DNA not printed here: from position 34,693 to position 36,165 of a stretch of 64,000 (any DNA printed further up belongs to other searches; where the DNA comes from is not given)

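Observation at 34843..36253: Promoter, ~175-nt GC-rich multi-helix leader, intrinsic terminator, SD: a riboswitch-like element controlling a PD-(D/E)xK nuclease gene in the defence island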

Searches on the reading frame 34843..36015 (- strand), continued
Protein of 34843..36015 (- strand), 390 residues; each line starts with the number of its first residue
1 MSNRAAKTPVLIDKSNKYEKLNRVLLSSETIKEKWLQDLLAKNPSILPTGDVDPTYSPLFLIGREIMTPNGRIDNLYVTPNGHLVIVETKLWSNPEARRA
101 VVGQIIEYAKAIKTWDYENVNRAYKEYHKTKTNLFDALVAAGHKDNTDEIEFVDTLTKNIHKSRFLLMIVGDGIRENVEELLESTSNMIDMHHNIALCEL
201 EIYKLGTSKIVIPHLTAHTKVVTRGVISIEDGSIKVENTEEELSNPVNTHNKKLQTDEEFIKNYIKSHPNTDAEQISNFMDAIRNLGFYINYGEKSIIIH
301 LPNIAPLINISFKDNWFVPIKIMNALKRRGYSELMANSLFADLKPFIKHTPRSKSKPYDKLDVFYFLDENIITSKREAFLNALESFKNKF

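Call 41: find_encoding_contigs(protein=P0032, flank=2500, max_places=2)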
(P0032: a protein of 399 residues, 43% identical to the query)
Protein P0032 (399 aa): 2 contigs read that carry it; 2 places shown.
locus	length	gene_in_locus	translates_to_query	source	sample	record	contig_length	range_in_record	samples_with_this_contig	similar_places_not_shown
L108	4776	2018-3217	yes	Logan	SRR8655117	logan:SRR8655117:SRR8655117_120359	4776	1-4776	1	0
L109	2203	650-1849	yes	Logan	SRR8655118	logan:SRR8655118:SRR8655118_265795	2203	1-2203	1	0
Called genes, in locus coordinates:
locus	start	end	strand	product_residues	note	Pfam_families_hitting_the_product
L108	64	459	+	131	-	PF13022:HTH_Tnp_1_2 (weak), PF13384:HTH_23, PF01527:HTH_Tnp_1 (faint), PF06056:Terminase_5 (weak)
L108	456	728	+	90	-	-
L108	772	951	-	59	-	-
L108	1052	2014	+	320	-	PF03747:ADP_ribosyl_GH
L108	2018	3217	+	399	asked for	-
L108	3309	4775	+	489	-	?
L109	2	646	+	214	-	?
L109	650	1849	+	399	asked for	-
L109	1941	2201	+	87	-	?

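Call 57: search_solved_structures(query=A3, max_evalue=1)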
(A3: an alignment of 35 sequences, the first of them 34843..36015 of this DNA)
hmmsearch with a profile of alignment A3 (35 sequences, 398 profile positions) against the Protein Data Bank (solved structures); distinct sequences matched with E-value up to 1: 0.

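Call 62: predict_structure(alignment_id=A3)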
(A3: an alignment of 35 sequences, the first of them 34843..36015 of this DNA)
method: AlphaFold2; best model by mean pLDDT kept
length: 390 residues; sequences in the alignment: 35
mean_pLDDT: 79.6   pTM: 0.56
mean pLDDT of the five models: 79.6, 78.9, 78.3, 78.3, 77.9
residues with pLDDT >= 90: 150; 70-90: 153; 50-70: 50; < 50: 37
segments of 3 or more residues with pLDDT < 50: 1-5, 220-251
pLDDT, mean of each block of 10 residues (from residue 1): 51 79 68 85 88 86 95 95 93 63 87 95 97 95 90 91 89 64 62 80 79 69 32 35 32 74 91 92 85 89 82 91 86 87 88 70 90 93 86
secondary structure, 60 per line:
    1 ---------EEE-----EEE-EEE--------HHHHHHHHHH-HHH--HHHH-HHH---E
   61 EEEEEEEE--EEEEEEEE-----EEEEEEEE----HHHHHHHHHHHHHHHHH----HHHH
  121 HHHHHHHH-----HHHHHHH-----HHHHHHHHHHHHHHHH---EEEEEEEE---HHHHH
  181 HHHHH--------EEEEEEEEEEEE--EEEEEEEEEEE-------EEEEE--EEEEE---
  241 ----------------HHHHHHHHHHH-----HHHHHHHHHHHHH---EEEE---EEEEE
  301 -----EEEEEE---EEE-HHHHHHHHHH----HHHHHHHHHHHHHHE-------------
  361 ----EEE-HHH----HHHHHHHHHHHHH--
elements in order: E10-12 E18-20 E22-24 H33-42 H49-52 E60-68 E71-78 E84-91 H96-112 H117-128 H134-140 H146-161 E165-172 H176-185 E194-205 E208-218 E226-230 E233-237 H257-267 H273-285 E289-292 E296-300 E306-311 E315-317 H319-328 H333-346 E365-367 H376-388

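Call 65: fold_search(model_id=the predicted structure, library=pdb)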
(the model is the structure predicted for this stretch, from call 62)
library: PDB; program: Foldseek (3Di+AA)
matches with E <= 10: 264; with E <= 0.001: 0
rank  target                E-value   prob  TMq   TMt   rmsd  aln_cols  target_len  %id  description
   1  2vld_A                3.4e-03  0.99  0.20  0.32  15.5       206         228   12  crystal structure of a repair endonuclease from Pyrococcus abyssi (released 2009-05-19)
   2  2vld_B                5.7e-03  1.00  0.19  0.32   6.9       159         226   14  crystal structure of a repair endonuclease from Pyrococcus abyssi (released 2009-05-19)
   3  5gke_A                1.1e-02  1.00  0.20  0.32   5.8       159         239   15  Structure of EndoMS-dsDNA1 complex (released 2016-11-02)
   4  7lw7                  5.2e-02  0.25  0.16  0.20  12.8       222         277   12  Human Exonuclease 5 crystal structure (released 2021-07-14)
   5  7lwa_A                6.5e-02  0.18  0.15  0.20  13.1       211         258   14  Human Exonuclease 5 crystal structure (T88E) in complex with ssDNA and Mg (released 2021-07-14)
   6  4dap                  8.7e-02  0.66  0.21  0.32   9.2       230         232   11  The structure of Escherichia coli SfsA (released 2013-08-14)
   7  9wzs_A                8.7e-02  0.23  0.12  0.04  15.6       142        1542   15  Cryo-EM structure of Fks2 in complex with enfumafungin (released 2026-02-18)
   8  7lw9_A                9.8e-02  0.18  0.15  0.20  11.5       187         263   15  Human Exonuclease 5 crystal structure in complex with ssDNA, Sm, and Na (released 2021-07-14)
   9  9wzt_A                1.6e-01  0.23  0.13  0.04  15.3       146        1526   13  Cryo-EM structure of Fks2 in apo state (released 2026-02-18)
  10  9utw_B                2.0e-01  0.16  0.12  0.04  15.7       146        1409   15  Structure of dimeric FKS1 in complex with tRNA (released 2025-12-17)
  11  9wzx                  2.0e-01  0.08  0.10  0.04  17.0       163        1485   14  Cryo-EM structure of Fks1 in open state (released 2026-02-18)
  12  9wzv_A                2.2e-01  0.13  0.12  0.04  11.1       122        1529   15  Cryo-EM structure of Fks1 with intact active site (released 2026-02-18)
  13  9np6_A                2.7e-01  0.38  0.13  0.06  11.1       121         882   21  Cryo-EM structure of AdnA(D934A)-AdnB(D1014A) in complex with AMPPNP and blunt end DNA (released 2025-03-19)
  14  9wzu_A                2.7e-01  0.13  0.11  0.04  15.8       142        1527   15  Cryo-EM structure of Fks1 in complex with enfumafungin (released 2026-02-18)
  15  3dnx                  2.9e-01  0.13  0.10  0.23  13.7       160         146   11  SPO1766 protein of unknown function from Silicibacter pomeroyi. (released 2008-09-02)
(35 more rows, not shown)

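Call 70: search_protein_families(library=phrogs, proteins=[window:34843-36015:-], max_evalue=0.01)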
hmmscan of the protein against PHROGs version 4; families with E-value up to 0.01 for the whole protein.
window:34843-36015:- (390 aa): 0 families

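Call 90: list_cluster_members(proteins=[P0002, P0012, P0025, P0016, P0018, P0035, P0023, P0031, P0015, P0076])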
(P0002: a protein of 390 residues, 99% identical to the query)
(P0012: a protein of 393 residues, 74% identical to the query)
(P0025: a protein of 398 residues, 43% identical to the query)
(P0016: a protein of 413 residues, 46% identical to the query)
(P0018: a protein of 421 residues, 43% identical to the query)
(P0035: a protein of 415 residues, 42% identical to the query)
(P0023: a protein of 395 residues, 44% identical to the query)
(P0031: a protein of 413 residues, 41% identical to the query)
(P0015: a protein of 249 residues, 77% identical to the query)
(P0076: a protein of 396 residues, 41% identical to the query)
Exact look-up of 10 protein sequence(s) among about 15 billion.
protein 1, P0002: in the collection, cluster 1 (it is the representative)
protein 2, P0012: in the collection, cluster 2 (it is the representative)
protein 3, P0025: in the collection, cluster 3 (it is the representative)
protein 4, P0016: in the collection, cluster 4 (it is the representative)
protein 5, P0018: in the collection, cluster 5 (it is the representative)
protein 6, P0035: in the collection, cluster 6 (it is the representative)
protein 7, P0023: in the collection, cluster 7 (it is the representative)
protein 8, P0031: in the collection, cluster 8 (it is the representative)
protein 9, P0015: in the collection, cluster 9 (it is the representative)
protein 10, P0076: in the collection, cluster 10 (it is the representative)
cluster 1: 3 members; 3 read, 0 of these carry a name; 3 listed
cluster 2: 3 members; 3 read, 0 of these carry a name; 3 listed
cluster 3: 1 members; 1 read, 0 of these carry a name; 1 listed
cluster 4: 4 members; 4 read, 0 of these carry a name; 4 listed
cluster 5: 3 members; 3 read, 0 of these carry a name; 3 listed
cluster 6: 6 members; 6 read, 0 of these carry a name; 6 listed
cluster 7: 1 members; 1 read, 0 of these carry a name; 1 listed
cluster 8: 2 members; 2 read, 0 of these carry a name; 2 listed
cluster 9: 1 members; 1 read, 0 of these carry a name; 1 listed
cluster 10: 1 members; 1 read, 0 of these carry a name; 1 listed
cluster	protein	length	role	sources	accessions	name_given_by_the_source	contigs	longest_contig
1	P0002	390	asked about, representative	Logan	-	-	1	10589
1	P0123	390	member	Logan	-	-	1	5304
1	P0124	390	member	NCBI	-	-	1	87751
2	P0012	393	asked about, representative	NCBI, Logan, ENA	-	-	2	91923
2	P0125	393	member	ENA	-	-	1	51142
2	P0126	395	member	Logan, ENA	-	-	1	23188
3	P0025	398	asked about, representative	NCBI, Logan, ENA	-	-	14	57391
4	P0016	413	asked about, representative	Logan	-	-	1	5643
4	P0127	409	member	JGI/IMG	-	-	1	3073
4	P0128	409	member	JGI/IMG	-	-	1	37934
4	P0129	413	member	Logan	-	-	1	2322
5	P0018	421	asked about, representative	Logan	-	-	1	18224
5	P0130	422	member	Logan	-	-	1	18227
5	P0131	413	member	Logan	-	-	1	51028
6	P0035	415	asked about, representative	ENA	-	-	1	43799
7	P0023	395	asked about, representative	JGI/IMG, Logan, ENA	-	-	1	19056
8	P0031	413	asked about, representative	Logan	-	-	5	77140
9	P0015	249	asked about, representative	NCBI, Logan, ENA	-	-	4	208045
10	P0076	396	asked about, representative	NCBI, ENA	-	-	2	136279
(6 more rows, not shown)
